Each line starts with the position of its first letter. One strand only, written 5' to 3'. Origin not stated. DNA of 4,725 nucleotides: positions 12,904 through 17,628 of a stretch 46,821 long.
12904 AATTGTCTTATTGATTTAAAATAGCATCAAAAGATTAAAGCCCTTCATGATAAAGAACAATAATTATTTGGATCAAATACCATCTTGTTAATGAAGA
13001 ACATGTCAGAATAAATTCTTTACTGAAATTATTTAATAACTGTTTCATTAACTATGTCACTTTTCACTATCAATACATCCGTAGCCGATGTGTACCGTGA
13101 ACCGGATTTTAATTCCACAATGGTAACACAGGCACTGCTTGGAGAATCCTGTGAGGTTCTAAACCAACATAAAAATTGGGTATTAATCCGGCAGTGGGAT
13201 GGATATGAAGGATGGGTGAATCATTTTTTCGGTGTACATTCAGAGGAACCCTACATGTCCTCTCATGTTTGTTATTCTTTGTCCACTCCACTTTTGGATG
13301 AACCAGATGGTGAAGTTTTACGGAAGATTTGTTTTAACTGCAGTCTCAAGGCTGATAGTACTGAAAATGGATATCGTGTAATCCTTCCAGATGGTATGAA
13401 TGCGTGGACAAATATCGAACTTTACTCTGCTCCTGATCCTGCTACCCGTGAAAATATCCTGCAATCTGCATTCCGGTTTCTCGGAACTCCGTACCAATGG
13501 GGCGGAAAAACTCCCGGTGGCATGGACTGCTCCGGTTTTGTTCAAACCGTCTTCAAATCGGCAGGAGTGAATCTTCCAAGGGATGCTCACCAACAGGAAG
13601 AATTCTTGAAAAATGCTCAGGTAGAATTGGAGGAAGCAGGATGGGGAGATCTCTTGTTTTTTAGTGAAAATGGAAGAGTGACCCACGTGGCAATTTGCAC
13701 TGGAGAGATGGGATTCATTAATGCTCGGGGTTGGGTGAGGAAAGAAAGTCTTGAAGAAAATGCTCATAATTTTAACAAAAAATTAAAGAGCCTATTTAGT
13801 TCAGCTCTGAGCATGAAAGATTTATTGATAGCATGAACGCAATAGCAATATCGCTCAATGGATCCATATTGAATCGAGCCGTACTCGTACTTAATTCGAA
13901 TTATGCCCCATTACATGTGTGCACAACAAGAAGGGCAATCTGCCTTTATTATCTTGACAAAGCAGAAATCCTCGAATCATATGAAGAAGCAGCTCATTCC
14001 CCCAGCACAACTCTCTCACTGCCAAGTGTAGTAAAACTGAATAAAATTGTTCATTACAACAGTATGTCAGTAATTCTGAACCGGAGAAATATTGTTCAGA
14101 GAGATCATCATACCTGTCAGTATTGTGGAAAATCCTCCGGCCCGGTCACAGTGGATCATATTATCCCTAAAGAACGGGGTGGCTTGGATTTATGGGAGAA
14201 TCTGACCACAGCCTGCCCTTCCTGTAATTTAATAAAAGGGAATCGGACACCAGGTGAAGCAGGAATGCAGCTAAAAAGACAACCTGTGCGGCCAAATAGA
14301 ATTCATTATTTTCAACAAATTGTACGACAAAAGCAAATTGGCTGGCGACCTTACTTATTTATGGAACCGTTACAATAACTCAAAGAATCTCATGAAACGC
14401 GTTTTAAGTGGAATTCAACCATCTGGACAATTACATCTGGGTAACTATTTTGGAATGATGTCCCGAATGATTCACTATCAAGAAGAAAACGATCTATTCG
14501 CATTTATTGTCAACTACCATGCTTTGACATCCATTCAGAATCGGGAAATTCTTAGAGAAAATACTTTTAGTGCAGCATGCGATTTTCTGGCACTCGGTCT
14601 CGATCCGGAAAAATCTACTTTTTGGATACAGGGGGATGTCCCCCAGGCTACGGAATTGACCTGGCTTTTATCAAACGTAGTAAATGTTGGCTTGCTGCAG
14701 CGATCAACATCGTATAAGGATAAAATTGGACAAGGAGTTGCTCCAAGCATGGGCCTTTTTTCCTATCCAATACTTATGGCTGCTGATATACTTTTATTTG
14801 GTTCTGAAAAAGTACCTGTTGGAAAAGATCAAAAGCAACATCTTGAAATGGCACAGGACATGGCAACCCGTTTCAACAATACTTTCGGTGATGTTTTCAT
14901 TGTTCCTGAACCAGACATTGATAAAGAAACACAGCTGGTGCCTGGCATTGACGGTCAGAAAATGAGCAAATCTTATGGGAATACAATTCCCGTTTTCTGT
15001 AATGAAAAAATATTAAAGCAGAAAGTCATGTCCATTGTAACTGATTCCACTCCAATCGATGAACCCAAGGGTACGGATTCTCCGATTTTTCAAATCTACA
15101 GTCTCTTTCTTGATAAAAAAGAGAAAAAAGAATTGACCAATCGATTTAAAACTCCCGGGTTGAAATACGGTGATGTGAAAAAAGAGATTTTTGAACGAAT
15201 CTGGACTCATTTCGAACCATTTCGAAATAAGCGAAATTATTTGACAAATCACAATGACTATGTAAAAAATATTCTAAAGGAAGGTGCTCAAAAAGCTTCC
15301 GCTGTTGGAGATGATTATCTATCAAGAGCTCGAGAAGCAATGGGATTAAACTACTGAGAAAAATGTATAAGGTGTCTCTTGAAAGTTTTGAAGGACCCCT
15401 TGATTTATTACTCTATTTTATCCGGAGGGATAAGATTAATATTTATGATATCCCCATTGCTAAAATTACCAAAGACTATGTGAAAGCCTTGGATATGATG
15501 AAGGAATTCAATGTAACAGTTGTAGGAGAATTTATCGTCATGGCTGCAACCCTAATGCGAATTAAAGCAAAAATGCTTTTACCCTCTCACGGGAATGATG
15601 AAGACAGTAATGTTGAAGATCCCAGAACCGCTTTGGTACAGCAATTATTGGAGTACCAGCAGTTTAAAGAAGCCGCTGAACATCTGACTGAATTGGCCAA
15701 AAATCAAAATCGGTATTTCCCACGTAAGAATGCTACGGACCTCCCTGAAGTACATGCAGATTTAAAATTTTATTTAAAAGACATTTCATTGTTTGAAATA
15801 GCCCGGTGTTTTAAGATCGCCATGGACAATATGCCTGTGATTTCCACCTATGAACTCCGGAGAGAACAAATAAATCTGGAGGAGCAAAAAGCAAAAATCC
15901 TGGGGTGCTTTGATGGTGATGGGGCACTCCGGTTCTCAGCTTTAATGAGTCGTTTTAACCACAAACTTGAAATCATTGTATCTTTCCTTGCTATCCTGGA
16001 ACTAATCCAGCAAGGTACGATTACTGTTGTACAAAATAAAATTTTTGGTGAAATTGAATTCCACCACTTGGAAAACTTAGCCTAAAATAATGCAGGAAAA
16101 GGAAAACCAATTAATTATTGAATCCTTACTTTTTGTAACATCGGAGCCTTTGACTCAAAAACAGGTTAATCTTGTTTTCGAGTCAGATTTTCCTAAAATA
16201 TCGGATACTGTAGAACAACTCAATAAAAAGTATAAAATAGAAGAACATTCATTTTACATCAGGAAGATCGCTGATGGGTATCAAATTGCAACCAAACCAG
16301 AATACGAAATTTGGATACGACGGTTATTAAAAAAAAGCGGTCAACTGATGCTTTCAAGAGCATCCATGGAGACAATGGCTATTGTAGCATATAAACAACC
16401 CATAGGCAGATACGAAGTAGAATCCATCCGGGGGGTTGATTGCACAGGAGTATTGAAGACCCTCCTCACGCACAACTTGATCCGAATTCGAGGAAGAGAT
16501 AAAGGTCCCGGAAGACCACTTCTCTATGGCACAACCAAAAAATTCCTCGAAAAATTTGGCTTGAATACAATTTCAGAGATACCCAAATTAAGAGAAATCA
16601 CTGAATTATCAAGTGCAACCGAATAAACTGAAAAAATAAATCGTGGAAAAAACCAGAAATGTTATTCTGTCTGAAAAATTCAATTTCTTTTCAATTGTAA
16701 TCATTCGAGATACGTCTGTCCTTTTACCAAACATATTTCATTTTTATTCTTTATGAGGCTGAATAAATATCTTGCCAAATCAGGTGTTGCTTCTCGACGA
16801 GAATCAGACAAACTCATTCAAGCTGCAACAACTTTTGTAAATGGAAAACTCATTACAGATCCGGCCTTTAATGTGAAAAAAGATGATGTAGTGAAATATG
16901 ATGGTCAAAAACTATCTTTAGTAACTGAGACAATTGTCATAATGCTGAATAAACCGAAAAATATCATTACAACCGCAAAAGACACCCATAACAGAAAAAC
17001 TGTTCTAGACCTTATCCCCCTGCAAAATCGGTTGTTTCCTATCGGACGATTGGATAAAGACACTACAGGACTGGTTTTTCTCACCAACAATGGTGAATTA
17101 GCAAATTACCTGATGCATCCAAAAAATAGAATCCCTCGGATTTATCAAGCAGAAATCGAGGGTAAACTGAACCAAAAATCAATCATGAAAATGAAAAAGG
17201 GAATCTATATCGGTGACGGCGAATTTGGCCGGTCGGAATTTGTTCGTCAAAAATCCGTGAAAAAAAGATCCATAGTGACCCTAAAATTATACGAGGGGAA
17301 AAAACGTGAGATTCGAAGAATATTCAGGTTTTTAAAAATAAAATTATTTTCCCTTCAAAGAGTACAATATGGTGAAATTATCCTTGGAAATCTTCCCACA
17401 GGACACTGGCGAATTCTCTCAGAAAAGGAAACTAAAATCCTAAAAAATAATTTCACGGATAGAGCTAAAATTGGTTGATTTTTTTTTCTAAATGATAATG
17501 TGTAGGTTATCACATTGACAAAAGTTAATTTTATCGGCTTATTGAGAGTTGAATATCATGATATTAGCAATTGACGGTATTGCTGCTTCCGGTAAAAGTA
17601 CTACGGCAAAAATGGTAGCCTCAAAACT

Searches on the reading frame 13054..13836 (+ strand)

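Call 43: search_protein_families(library=pfam, proteins=[window:13054-13836:+], max_evalue=0.001)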
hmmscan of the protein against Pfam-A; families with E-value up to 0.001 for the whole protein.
window:13054-13836:+ (260 aa): 5 families
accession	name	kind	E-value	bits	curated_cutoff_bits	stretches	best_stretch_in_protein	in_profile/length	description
PF00877.26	NLPC_P60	-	7.6e-24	84.1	23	1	144-235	1-93/105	NlpC/P60 family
PF18348.7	SH3_16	-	3.3e-12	46.4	25.8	1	13-56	1-45/49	Bacterial dipeptidyl-peptidase Sh3 domain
PF08239.17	SH3_3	-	9.8e-11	42.1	27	1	10-56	2-49/54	Bacterial SH3 domain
PF06347.19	SH3_4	-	1.3e-05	25.3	24.1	1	12-57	6-51/56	Bacterial SH3 domain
PF05708.18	Peptidase_C92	-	0.00017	22.1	27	1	119-191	65-142/166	Permuted papain-like amidase enzyme, YaeF/YiiX, C92 family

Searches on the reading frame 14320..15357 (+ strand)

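Call 43: search_protein_families(library=pfam, proteins=[window:14320-15357:+], max_evalue=0.001)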
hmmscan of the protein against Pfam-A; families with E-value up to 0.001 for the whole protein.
window:14320-15357:+ (345 aa): 1 family
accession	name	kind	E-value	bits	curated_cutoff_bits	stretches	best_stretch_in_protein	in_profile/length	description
PF00579.31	tRNA-synt_1b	-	6.2e-53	180.4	21.1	1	27-298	7-291/292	tRNA synthetases class I (W and Y)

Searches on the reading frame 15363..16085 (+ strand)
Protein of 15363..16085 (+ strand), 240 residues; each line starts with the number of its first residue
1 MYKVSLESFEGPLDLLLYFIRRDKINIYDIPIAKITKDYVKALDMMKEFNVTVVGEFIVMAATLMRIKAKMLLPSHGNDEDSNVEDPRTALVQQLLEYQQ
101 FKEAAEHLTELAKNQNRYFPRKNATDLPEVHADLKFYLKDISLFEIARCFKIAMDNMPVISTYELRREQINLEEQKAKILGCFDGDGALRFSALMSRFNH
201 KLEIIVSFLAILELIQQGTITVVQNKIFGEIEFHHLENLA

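Call 43: search_protein_families(library=pfam, proteins=[window:15363-16085:+], max_evalue=0.001)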
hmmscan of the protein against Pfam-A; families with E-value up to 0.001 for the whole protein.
window:15363-16085:+ (240 aa): 1 family
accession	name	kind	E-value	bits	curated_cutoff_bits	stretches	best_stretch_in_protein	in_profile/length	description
PF02616.19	SMC_ScpA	-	5.7e-35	121.8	24.6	1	20-231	2-227/232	Segregation and condensation protein ScpA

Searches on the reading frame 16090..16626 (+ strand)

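Call 43: search_protein_families(library=pfam, proteins=[window:16090-16626:+], max_evalue=0.001)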
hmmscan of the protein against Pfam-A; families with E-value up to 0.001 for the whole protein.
window:16090-16626:+ (178 aa): 1 family
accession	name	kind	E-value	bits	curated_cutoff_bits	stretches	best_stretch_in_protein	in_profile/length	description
PF04079.22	SMC_ScpB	-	1.9e-51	174.3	27.4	1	9-167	2-160/160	Segregation and condensation complex subunit ScpB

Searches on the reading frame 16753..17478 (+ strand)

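Call 43: search_protein_families(library=pfam, proteins=[window:16753-17478:+], max_evalue=0.001)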
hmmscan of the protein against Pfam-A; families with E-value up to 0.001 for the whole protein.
window:16753-17478:+ (241 aa): 2 families
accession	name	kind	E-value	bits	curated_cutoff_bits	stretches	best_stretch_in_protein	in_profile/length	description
PF00849.27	PseudoU_synth_2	-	4.2e-23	82.7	26.8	1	62-191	2-150/152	RNA pseudouridylate synthase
PF01479.30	S4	-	1.3e-10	41.2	22.8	1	1-47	1-48/48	S4 domain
